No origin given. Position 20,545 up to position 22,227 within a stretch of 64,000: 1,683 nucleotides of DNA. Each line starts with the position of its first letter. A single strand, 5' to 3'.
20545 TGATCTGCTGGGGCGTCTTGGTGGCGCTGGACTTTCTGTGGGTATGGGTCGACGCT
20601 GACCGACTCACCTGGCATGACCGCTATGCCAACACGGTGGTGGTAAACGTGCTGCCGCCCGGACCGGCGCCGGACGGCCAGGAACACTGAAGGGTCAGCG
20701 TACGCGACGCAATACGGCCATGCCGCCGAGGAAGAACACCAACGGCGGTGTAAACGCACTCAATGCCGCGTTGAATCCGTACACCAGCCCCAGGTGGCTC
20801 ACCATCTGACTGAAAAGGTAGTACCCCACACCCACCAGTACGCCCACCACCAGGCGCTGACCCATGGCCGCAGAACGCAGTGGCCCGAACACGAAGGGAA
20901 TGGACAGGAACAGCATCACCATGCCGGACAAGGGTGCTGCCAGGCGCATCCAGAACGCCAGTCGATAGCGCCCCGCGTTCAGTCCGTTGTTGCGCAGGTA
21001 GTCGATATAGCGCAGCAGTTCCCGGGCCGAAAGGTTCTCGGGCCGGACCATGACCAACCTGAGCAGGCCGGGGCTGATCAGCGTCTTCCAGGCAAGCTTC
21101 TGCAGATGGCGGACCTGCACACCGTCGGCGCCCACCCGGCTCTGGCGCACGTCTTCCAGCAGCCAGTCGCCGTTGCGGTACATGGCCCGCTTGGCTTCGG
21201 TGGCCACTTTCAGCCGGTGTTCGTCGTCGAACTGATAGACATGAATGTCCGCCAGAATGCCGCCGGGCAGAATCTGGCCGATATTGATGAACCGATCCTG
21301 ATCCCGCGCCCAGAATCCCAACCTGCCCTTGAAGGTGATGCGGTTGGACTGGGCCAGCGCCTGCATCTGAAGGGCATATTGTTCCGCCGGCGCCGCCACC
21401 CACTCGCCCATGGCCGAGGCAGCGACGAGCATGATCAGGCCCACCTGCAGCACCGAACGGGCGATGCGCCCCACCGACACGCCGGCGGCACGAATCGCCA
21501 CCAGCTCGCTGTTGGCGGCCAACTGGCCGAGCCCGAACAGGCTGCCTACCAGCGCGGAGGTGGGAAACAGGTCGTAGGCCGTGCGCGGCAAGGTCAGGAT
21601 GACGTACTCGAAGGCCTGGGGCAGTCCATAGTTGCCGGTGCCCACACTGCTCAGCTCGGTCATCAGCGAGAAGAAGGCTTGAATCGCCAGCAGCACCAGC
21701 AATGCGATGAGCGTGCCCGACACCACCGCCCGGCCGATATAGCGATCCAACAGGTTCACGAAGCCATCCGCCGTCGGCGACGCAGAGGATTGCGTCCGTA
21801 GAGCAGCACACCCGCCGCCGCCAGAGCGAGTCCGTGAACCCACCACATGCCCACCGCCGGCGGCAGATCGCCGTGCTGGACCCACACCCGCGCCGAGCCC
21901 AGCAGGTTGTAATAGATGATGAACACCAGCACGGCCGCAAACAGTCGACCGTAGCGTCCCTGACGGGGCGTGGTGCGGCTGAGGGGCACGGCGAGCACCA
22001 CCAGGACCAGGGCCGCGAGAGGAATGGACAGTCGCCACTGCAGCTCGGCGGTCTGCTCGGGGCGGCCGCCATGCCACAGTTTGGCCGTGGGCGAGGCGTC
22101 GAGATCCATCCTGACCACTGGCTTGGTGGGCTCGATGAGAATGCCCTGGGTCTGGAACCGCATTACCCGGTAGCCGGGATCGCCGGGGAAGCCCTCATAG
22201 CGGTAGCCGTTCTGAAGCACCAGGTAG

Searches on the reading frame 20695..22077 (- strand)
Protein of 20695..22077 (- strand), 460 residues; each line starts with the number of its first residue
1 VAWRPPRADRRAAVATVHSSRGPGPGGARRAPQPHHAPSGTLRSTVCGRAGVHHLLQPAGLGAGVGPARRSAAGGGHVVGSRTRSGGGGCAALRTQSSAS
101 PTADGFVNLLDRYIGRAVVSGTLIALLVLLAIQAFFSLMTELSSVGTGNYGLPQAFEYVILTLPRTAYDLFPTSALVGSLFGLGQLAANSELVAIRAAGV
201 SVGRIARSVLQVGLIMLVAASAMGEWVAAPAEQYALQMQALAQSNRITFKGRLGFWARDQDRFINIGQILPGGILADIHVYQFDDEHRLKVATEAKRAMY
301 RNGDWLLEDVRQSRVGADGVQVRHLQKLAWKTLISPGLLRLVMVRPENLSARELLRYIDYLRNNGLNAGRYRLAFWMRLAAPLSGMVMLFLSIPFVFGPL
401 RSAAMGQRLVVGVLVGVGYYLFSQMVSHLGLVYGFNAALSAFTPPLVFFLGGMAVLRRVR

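Call 85: search_protein_families(library=pfam, proteins=[window:20695-22077:-], max_evalue=0.00001)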
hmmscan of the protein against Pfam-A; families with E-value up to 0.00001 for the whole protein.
window:20695-22077:- (460 aa): 1 family
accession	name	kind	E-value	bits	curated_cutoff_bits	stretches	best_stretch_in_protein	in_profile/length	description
PF03739.19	LptF_LptG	-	5.6e-76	256.3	27.9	1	112-458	1-353/353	Lipopolysaccharide export system permease LptF/LptG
